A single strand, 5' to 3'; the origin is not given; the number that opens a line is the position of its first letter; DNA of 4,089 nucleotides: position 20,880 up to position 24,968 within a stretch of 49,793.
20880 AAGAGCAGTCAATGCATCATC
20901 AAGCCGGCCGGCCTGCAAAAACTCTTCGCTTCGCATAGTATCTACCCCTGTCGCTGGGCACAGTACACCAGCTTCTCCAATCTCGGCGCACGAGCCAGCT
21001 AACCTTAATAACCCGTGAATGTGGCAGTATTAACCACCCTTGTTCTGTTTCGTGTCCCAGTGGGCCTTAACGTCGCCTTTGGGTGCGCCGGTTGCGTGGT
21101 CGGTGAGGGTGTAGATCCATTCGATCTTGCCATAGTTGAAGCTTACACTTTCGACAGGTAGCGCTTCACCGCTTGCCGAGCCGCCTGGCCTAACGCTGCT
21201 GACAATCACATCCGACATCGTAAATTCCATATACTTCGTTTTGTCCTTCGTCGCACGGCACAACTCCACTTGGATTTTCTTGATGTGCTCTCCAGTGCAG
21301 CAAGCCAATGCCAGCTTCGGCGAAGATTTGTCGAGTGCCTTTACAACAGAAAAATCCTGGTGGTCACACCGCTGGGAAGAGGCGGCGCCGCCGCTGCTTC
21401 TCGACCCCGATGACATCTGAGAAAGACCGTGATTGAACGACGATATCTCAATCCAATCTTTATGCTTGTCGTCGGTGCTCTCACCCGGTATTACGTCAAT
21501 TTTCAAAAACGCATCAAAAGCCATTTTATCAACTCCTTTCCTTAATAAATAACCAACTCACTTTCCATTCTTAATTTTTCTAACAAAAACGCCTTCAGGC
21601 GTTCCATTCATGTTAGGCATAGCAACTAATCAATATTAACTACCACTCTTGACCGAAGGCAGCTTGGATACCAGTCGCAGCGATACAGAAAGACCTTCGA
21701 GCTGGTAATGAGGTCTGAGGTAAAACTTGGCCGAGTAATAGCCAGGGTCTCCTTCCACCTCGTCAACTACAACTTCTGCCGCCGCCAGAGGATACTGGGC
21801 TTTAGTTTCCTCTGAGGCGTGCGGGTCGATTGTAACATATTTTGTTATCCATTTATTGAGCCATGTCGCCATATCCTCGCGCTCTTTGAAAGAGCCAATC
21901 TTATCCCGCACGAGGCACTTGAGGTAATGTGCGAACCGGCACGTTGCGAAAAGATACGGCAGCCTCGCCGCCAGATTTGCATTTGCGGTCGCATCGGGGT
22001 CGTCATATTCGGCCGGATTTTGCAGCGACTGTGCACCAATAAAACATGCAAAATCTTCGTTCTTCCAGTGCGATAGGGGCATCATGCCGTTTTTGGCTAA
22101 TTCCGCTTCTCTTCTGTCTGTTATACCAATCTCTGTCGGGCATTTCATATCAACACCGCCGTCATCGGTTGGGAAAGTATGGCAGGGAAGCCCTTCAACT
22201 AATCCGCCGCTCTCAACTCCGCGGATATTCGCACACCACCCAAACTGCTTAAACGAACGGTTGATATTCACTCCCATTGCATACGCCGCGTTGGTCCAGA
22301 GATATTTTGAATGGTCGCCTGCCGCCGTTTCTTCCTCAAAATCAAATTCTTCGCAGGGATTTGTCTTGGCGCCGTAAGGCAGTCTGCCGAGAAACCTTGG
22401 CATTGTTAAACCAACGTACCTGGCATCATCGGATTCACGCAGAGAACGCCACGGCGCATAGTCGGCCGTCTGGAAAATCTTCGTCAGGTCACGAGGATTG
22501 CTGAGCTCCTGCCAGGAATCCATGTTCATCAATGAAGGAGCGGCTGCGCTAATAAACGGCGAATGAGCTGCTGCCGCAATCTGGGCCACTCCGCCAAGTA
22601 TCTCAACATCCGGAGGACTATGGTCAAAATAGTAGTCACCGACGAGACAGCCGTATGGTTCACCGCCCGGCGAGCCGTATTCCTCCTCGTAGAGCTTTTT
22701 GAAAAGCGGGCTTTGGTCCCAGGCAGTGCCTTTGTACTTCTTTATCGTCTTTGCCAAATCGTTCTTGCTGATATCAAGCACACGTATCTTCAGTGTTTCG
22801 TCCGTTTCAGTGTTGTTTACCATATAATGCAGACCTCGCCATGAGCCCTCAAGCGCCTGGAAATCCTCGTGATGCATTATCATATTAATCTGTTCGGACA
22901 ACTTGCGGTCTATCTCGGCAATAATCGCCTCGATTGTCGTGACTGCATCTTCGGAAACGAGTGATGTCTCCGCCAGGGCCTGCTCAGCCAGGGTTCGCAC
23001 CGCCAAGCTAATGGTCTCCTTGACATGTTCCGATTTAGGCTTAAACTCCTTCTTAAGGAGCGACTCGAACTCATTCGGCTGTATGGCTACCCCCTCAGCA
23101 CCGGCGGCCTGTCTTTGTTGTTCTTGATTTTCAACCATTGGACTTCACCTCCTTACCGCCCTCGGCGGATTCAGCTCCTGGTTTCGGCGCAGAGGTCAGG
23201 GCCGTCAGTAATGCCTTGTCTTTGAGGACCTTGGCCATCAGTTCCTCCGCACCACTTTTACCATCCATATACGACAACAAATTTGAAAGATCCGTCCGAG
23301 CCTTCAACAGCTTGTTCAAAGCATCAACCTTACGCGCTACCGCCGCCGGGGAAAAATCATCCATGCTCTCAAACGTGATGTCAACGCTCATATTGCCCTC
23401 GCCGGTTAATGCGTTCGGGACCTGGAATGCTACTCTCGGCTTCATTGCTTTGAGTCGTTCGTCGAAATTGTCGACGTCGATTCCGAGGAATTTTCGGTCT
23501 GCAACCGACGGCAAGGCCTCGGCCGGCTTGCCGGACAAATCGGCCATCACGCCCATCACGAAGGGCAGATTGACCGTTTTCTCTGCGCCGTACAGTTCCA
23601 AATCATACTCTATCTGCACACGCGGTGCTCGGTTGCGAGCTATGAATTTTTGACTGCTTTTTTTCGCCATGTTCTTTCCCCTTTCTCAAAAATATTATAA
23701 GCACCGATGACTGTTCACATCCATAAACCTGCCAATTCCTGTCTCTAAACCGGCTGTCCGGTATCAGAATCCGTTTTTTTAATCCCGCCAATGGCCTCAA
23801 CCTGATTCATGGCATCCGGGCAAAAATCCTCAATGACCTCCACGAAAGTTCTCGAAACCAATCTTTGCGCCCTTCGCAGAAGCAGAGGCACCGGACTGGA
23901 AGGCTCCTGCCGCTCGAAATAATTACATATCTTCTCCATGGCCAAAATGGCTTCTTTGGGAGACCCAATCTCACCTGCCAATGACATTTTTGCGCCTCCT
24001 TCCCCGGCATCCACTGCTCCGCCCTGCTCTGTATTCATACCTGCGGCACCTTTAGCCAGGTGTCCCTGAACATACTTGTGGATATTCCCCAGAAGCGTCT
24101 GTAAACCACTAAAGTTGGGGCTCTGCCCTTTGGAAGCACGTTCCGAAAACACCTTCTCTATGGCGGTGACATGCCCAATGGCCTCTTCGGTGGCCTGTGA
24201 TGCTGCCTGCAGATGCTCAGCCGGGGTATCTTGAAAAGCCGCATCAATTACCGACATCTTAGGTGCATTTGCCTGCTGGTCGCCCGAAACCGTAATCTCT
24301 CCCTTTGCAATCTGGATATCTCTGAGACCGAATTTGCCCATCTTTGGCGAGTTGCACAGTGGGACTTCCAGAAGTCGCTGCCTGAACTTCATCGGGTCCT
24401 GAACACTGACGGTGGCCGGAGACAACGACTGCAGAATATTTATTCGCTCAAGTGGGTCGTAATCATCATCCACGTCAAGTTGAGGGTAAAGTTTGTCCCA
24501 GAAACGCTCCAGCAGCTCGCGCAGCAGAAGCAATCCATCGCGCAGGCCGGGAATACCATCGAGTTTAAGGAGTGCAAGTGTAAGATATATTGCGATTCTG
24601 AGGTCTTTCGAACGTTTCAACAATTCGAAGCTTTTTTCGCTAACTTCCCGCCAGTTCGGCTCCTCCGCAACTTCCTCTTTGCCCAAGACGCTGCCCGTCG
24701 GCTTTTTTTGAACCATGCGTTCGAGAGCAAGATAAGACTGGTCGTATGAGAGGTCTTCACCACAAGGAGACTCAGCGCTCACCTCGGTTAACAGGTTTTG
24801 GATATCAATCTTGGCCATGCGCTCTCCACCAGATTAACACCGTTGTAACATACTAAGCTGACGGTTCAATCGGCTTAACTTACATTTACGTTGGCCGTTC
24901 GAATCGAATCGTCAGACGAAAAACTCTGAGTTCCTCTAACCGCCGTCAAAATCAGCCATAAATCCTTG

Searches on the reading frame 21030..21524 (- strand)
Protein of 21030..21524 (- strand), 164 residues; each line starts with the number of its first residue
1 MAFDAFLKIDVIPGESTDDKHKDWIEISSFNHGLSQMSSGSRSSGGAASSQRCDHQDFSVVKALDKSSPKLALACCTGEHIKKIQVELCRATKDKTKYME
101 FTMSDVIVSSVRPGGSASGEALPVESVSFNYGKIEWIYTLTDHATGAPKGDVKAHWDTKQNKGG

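Call 6: search_protein_families(library=pfam, proteins=[window:21030-21524:-], max_evalue=0.01)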
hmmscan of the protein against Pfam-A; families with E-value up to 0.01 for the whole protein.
window:21030-21524:- (164 aa): 1 family
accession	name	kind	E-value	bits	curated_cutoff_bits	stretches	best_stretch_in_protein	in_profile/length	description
PF05638.18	T6SS_HCP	-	7.6e-44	149.5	23.5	1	6-138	1-129/129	Type VI secretion system effector, Hcp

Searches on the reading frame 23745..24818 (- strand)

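Call 6: search_protein_families(library=pfam, proteins=[window:23745-24818:-], max_evalue=0.01)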
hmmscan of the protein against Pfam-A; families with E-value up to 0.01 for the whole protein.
window:23745-24818:- (357 aa): 1 family
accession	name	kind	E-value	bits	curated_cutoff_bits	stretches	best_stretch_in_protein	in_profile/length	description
PF06812.17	ImpA_N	-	4.3e-35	120.8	26.9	1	10-132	1-117/119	ImpA, N-terminal, type VI secretion system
